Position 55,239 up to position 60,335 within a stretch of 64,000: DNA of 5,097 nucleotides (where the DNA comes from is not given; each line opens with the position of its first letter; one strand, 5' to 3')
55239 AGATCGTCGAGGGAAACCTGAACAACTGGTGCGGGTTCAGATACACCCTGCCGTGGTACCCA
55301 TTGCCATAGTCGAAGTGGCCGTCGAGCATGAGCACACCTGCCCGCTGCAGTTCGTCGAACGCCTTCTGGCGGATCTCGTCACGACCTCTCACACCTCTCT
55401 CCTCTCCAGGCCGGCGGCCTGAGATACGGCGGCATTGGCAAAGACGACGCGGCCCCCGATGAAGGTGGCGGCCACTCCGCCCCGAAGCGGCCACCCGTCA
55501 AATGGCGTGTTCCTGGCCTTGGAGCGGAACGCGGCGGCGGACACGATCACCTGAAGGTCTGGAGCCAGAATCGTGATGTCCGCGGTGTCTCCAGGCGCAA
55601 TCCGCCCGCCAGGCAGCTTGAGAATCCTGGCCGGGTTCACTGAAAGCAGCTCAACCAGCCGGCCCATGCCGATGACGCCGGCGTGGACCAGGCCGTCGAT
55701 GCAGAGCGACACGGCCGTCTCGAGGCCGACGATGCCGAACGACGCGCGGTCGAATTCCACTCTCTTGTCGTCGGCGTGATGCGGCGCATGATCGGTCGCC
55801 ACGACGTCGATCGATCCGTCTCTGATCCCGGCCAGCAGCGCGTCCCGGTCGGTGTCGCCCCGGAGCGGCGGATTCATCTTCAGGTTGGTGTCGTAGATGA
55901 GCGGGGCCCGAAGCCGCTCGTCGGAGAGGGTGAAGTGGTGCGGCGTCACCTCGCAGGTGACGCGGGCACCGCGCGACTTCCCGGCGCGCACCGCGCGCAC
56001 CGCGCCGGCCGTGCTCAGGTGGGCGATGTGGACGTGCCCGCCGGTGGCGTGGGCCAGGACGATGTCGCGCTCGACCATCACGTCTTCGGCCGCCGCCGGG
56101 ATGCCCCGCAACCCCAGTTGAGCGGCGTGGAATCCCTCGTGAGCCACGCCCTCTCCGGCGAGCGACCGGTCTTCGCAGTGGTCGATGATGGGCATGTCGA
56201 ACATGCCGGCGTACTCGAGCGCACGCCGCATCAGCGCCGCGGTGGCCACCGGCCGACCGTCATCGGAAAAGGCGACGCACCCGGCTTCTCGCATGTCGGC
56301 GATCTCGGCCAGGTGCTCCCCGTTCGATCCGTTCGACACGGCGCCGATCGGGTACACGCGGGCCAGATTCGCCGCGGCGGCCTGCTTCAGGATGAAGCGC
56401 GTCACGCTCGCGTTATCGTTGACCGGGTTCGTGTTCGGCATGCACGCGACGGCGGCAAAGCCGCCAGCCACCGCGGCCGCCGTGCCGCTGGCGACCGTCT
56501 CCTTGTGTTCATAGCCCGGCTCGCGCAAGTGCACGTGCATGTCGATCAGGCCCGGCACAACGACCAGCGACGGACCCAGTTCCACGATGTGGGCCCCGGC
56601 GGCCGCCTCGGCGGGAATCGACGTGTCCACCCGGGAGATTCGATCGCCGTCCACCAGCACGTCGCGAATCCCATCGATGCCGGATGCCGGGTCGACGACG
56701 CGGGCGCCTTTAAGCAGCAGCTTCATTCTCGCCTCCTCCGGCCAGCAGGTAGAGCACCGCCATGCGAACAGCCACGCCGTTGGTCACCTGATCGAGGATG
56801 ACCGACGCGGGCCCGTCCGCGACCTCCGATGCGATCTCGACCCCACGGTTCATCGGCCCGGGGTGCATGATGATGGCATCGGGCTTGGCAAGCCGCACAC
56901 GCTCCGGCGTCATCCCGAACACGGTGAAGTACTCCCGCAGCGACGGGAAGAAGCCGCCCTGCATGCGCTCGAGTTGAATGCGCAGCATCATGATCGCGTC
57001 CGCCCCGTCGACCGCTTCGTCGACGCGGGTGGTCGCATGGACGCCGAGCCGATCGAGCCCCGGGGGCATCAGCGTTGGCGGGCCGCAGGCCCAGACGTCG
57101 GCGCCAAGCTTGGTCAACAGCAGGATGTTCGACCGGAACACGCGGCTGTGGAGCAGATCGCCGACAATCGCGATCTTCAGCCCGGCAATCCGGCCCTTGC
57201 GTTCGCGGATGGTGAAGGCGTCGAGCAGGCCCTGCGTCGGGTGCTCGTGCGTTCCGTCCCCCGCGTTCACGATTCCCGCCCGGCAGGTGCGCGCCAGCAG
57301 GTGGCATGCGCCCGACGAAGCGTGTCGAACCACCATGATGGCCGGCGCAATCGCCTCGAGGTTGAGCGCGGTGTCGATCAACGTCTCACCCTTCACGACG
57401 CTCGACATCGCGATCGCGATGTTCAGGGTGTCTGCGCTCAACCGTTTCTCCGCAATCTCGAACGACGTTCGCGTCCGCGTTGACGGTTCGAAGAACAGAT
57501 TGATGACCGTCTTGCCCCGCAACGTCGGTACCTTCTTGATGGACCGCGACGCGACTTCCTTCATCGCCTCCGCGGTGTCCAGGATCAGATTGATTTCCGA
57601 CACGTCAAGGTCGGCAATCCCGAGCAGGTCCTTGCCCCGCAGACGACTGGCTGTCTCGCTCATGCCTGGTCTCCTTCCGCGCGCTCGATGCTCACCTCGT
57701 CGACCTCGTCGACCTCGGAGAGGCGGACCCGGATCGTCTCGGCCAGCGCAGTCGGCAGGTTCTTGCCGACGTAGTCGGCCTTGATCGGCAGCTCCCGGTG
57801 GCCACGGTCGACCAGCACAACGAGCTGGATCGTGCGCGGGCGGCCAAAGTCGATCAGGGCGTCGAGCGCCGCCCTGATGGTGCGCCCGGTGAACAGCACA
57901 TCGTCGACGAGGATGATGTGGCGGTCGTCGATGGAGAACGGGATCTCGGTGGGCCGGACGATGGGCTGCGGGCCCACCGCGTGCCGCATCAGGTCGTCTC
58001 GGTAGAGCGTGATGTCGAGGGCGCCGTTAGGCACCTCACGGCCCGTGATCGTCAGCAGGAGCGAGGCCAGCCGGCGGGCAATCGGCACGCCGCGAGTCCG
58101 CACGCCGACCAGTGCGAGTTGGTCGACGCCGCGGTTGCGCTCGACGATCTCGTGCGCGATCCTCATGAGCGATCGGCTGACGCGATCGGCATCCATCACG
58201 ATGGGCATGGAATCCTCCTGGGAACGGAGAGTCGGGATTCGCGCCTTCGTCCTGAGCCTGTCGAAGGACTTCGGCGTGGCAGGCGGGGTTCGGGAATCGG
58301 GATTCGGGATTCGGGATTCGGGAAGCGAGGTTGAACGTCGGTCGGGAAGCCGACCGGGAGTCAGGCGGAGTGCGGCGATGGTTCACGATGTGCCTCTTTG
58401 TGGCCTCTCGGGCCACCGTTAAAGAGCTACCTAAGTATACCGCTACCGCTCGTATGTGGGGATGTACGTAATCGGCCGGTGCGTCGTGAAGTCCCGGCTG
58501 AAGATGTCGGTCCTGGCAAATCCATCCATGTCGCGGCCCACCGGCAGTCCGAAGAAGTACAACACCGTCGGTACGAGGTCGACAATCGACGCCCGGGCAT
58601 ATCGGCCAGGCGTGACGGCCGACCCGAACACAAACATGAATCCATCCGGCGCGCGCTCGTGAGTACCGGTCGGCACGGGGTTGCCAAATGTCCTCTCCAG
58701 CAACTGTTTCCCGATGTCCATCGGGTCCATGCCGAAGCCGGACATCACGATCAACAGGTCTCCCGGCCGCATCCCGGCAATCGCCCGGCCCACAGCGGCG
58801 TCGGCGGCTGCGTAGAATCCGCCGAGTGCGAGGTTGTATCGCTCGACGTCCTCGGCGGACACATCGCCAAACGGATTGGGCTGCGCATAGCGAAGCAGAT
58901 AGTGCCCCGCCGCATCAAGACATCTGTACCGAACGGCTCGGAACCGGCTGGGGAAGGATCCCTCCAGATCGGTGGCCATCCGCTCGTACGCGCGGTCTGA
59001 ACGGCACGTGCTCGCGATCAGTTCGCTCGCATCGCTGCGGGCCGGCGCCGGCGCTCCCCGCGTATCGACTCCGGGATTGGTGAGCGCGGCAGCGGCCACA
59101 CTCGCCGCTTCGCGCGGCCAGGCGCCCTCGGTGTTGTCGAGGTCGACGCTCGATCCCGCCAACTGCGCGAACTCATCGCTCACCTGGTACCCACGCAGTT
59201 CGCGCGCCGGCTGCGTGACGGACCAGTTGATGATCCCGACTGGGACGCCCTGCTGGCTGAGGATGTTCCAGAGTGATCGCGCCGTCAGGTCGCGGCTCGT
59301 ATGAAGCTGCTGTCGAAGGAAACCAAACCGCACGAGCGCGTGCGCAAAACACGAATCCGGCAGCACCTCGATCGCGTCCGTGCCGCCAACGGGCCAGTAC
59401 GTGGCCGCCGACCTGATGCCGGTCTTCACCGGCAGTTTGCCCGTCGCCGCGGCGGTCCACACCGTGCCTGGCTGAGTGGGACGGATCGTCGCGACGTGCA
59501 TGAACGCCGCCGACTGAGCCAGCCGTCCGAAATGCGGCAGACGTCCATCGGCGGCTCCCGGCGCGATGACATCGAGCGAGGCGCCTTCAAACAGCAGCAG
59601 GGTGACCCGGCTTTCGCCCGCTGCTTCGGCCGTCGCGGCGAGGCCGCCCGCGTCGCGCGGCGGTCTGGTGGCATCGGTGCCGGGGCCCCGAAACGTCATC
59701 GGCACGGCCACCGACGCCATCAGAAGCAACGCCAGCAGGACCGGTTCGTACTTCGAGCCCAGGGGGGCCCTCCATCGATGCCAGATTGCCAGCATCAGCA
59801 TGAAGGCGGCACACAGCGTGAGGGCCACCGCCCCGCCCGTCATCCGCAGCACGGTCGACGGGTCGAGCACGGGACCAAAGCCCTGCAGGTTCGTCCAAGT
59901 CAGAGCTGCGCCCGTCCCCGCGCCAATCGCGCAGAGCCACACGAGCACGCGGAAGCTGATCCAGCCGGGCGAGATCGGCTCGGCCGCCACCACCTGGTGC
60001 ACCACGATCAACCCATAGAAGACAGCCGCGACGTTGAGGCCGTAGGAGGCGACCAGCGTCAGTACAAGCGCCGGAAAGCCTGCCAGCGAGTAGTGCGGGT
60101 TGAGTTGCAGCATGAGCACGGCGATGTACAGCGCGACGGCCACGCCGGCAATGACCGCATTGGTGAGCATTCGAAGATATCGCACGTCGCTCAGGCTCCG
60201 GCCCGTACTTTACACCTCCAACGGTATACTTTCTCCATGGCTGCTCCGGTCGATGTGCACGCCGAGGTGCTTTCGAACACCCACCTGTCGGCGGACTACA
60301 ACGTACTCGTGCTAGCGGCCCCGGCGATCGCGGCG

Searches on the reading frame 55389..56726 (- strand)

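Call 55: search_protein_families(library=pfam, proteins=[window:55389-56726:-], max_evalue=0.00001)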
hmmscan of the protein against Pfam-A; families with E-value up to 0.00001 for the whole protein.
window:55389-56726:- (445 aa): 3 families
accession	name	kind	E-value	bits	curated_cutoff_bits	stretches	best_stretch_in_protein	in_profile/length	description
PF01979.26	Amidohydro_1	-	1.5e-27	97.2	25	1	55-428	1-345/345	Amidohydrolase family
PF12890.13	DHOase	-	1.8e-12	48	21.2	1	55-239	3-139/142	Dihydro-orotase-like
PF07969.17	Amidohydro_3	-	2.8e-09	37.4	29.7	0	356-429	411-472/472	Amidohydrolase family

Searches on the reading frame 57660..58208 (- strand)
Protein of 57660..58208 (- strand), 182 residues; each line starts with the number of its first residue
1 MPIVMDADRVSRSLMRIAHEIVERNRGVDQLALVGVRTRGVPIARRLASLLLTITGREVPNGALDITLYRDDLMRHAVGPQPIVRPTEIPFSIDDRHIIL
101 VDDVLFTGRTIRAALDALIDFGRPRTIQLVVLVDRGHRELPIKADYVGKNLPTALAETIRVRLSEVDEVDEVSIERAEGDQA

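Call 55: search_protein_families(library=pfam, proteins=[window:57660-58208:-], max_evalue=0.00001)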
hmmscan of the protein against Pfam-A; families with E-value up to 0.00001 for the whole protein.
window:57660-58208:- (182 aa): 1 family
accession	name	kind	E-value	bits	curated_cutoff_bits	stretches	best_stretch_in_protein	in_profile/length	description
PF00156.33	Pribosyltran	-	2.6e-20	72.7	26.3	1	13-149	14-141/158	Phosphoribosyl transferase domain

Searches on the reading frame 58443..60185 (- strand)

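Call 55: search_protein_families(library=pfam, proteins=[window:58443-60185:-], max_evalue=0.00001)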
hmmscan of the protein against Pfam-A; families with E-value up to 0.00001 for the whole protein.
window:58443-60185:- (580 aa): 1 family
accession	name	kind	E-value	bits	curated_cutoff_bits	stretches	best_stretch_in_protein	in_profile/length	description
PF01663.27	Phosphodiest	-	2.3e-08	34.5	23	1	196-490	3-225/342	Type I phosphodiesterase / nucleotide pyrophosphatase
